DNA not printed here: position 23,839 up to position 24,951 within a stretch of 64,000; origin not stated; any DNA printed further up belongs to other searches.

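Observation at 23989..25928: Translationally coupled fatty-acid-hydroxylase-superfamily enzyme plus ArsM-like methyltransferase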

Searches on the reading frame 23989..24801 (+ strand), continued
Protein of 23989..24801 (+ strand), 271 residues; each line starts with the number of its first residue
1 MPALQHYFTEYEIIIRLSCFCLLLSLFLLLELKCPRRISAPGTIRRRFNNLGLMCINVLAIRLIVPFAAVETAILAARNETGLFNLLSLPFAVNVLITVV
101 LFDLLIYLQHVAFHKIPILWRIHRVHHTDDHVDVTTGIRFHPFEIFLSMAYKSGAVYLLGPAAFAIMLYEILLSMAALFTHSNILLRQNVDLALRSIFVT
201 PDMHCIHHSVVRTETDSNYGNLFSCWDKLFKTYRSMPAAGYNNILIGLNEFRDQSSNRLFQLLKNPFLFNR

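Call 29: find_encoding_contigs(protein=P0180, flank=6000, max_places=2)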
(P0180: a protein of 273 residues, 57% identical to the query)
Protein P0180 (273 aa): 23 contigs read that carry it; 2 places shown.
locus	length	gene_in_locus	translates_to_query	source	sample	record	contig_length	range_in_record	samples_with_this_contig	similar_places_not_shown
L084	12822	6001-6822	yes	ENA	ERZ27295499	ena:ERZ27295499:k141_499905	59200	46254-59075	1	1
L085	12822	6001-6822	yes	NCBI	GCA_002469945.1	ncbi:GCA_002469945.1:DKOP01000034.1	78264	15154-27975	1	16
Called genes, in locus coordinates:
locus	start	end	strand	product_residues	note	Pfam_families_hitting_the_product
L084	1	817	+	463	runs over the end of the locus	PF03951:Gln-synt_N, PF00120:Gln-synt_C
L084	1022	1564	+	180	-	PF13511:DUF4124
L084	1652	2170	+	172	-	PF13511:DUF4124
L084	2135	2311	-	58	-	-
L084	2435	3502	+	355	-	PF00512:HisKA, PF02518:HATPase_c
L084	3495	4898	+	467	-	PF00072:Response_reg, PF00158:Sigma54_activat, PF14532:Sigma54_activ_2, PF07728:AAA_5, PF25601:AAA_lid_14, PF02954:HTH_8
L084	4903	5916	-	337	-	PF00490:ALAD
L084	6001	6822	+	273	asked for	PF04116:FA_hydroxylase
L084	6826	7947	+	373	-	PF01728:FtsJ (weak), PF13489:Methyltransf_23 (weak), PF01209:Ubie_methyltran (weak), PF13847:Methyltransf_31, PF08242:Methyltransf_12 (weak), PF13649:Methyltransf_25, PF08241:Methyltransf_11, PF13847:Methyltransf_31, +1 more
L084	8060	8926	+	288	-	PF00763:THF_DHG_CYH, PF02882:THF_DHG_CYH_C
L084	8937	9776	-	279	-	PF01435:Peptidase_M48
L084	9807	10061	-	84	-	-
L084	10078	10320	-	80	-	PF21742:DUF6868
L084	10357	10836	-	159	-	PF01906:YbjQ_1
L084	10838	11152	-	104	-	PF01906:YbjQ_1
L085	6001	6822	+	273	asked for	PF04116:FA_hydroxylase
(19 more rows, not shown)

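Call 30: find_encoding_contigs(protein=P0215, flank=6000, max_places=2)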
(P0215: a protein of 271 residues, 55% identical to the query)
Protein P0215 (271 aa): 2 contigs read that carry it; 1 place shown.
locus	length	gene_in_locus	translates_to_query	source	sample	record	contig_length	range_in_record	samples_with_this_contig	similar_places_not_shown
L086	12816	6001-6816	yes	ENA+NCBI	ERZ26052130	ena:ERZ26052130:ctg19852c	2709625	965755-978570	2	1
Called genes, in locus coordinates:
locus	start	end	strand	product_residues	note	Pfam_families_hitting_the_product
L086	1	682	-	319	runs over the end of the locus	PF00069:Pkinase, PF07714:PK_Tyr_Ser-Thr, PF03109:ABC1 (faint)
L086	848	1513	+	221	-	PF13511:DUF4124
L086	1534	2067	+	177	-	PF13511:DUF4124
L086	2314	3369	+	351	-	PF00512:HisKA, PF02518:HATPase_c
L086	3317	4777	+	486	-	PF00072:Response_reg, PF00158:Sigma54_activat, PF14532:Sigma54_activ_2, PF07728:AAA_5, PF25601:AAA_lid_14, PF02954:HTH_8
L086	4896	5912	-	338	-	PF00490:ALAD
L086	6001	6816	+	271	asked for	PF04116:FA_hydroxylase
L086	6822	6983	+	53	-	-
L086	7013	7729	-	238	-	PF01553:Acyltransferase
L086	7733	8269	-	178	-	PF00702:Hydrolase, PF08645:PNK3P, PF13344:Hydrolase_6 (weak), PF13419:HAD_2 (weak), PF13242:Hydrolase_like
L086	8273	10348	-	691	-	PF02092:tRNA_synt_2f, PF05746:DALR_1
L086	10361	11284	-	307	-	PF02091:tRNA-synt_2e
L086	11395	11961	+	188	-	-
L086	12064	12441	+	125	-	PF01627:Hpt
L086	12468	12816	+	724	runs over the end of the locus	PF00072:Response_reg, PF00990:GGDEF, PF00563:EAL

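Call 34: search_solved_structures(query=window:23989-24801:+, max_evalue=1, show_alignments=1)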
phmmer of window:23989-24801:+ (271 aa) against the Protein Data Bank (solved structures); distinct sequences matched with E-value up to 1: 0.
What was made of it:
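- Tried and rejected: The sequence search found nothing at E up to 1 (call 34).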

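Call 73: predict_structure(alignment_id=A3)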
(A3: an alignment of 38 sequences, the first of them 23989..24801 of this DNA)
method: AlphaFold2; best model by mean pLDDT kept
length: 271 residues; sequences in the alignment: 38
mean_pLDDT: 91.9   pTM: 0.89
mean pLDDT of the five models: 91.9, 91.8, 89.9, 89.4, 88.7
residues with pLDDT >= 90: 222; 70-90: 44; 50-70: 5; < 50: 0
segments of 3 or more residues with pLDDT < 50: none
pLDDT, mean of each block of 10 residues (from residue 1): 80 91 96 90 90 89 78 92 95 96 96 97 95 94 92 95 94 95 96 94 96 92 93 95 92 86 88 53
secondary structure, 60 per line:
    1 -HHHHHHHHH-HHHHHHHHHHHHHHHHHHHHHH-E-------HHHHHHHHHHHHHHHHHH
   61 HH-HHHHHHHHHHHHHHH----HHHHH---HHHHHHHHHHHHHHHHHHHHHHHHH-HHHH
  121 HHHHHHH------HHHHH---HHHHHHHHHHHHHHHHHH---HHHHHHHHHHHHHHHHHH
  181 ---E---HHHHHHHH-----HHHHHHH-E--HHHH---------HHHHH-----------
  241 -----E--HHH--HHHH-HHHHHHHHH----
elements in order: H2-10 H12-33 H43-62 H64-78 H83-87 H91-115 H117-127 H134-138 H142-159 H163-180 H188-195 H201-207 H212-215 H225-229 H254-257 H259-267

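Call 76: fold_search(model_id=the predicted structure, library=pdb)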
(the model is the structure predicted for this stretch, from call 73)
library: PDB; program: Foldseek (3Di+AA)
matches with E <= 10: 1; with E <= 0.001: 0
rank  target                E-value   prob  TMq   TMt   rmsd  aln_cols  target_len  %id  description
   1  4zr0_A                4.4e+00  0.09  0.30  0.30   8.5       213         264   14  Full length scs7p (only hydroxylase domain visible) (released 2015-07-29)

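Call 83: find_encoding_contigs(protein=P0212, flank=5000, max_places=1)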
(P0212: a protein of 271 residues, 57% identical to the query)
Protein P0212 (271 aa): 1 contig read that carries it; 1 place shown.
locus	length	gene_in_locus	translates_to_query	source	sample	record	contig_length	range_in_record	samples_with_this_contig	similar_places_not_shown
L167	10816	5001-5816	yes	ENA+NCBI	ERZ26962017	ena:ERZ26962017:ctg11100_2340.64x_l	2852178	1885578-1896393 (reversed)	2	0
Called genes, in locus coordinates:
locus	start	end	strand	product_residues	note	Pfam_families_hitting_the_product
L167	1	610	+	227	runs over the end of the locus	PF13511:DUF4124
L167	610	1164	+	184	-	PF13511:DUF4124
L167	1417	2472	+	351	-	PF00989:PAS (weak), PF00512:HisKA, PF02518:HATPase_c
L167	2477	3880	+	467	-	PF00072:Response_reg, PF00158:Sigma54_activat, PF14532:Sigma54_activ_2, PF07728:AAA_5, PF25601:AAA_lid_14, PF02954:HTH_8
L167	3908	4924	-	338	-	PF00490:ALAD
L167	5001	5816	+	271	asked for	PF04116:FA_hydroxylase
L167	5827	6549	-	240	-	PF01553:Acyltransferase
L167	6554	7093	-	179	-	PF00702:Hydrolase, PF08645:PNK3P, PF13344:Hydrolase_6 (weak), PF13419:HAD_2 (weak), PF13242:Hydrolase_like (weak)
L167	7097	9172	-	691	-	PF02092:tRNA_synt_2f, PF05746:DALR_1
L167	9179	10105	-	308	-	PF02091:tRNA-synt_2e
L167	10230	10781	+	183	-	-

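Call 84: find_encoding_contigs(protein=P0218, flank=5000, max_places=1)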
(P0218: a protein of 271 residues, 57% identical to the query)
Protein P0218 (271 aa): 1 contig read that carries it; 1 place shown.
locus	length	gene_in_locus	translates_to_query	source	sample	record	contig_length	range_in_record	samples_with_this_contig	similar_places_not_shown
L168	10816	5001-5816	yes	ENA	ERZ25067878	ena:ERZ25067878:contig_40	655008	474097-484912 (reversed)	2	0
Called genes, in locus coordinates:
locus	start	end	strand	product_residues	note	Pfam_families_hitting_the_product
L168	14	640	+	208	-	PF13511:DUF4124 (weak)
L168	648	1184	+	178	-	PF13511:DUF4124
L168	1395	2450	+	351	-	PF00512:HisKA, PF02518:HATPase_c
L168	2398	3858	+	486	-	PF00072:Response_reg, PF00158:Sigma54_activat, PF14532:Sigma54_activ_2, PF07728:AAA_5, PF25601:AAA_lid_14, PF02954:HTH_8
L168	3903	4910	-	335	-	PF00490:ALAD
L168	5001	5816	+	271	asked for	PF04116:FA_hydroxylase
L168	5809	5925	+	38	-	-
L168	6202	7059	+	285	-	PF00763:THF_DHG_CYH, PF02882:THF_DHG_CYH_C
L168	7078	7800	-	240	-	PF01553:Acyltransferase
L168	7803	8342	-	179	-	PF00702:Hydrolase, PF08645:PNK3P, PF13419:HAD_2 (weak), PF13242:Hydrolase_like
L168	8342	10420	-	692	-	PF02092:tRNA_synt_2f, PF05746:DALR_1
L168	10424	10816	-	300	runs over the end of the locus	PF02091:tRNA-synt_2e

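Call 85: find_encoding_contigs(protein=P0173, flank=5000, max_places=1)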
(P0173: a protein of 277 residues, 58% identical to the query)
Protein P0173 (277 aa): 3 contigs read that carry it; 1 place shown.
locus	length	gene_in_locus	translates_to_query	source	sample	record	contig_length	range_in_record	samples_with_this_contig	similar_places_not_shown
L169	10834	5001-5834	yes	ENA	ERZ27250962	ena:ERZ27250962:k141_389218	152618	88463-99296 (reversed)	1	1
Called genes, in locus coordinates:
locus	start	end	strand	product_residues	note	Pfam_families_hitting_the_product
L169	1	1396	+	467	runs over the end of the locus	PF00072:Response_reg, PF00158:Sigma54_activat, PF14532:Sigma54_activ_2, PF07728:AAA_5 (weak), PF25601:AAA_lid_14, PF02954:HTH_8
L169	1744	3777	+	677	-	PF12729:4HB_MCP_1 (weak), PF00672:HAMP, PF00015:MCPsignal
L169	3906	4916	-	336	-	PF00490:ALAD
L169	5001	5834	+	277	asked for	PF04116:FA_hydroxylase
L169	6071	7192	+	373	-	PF01728:FtsJ (weak), PF13489:Methyltransf_23 (weak), PF01209:Ubie_methyltran, PF13847:Methyltransf_31, PF08242:Methyltransf_12 (weak), PF13649:Methyltransf_25, PF08241:Methyltransf_11, PF13649:Methyltransf_25 (weak)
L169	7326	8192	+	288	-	PF00763:THF_DHG_CYH, PF02882:THF_DHG_CYH_C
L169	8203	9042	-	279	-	PF01435:Peptidase_M48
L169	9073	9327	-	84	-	-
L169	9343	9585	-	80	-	PF21742:DUF6868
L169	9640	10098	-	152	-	PF01906:YbjQ_1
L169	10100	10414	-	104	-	PF01906:YbjQ_1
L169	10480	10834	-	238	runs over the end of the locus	PF01553:Acyltransferase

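Call 86: find_encoding_contigs(protein=P0228, flank=5000, max_places=1)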
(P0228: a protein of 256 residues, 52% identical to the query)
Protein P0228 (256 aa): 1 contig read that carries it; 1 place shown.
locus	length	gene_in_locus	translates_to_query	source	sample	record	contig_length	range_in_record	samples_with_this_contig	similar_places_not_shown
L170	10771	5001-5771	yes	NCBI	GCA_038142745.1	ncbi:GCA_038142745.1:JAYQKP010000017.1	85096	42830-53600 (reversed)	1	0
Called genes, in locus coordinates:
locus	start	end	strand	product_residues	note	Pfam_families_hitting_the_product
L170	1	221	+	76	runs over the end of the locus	PF13511:DUF4124 (weak)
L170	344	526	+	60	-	-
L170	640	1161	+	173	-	PF13511:DUF4124 (weak)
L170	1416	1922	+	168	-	PF08448:PAS_4 (weak)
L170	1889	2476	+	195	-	PF02518:HATPase_c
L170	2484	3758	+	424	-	PF00072:Response_reg, PF00158:Sigma54_activat, PF14532:Sigma54_activ_2, PF07728:AAA_5, PF25601:AAA_lid_14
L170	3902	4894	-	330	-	PF00490:ALAD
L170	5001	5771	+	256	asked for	PF04116:FA_hydroxylase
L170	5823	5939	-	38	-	-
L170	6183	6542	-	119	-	-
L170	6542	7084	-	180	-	PF00702:Hydrolase, PF08645:PNK3P, PF13344:Hydrolase_6 (weak), PF13419:HAD_2, PF13242:Hydrolase_like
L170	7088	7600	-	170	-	PF05746:DALR_1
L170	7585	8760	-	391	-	PF02092:tRNA_synt_2f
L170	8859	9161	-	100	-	PF02092:tRNA_synt_2f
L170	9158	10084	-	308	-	PF02091:tRNA-synt_2e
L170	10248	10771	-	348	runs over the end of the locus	PF14238:DUF4340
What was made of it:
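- HYD is kept without the MT in four close relatives with the same synteny: L086, L167, L168 and L170 (calls 30, 83, 84, 86). HYD persists at the same syntenic position without the MT in L086, L167, L168 and L170 (calls 30, 83, 84, 86).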
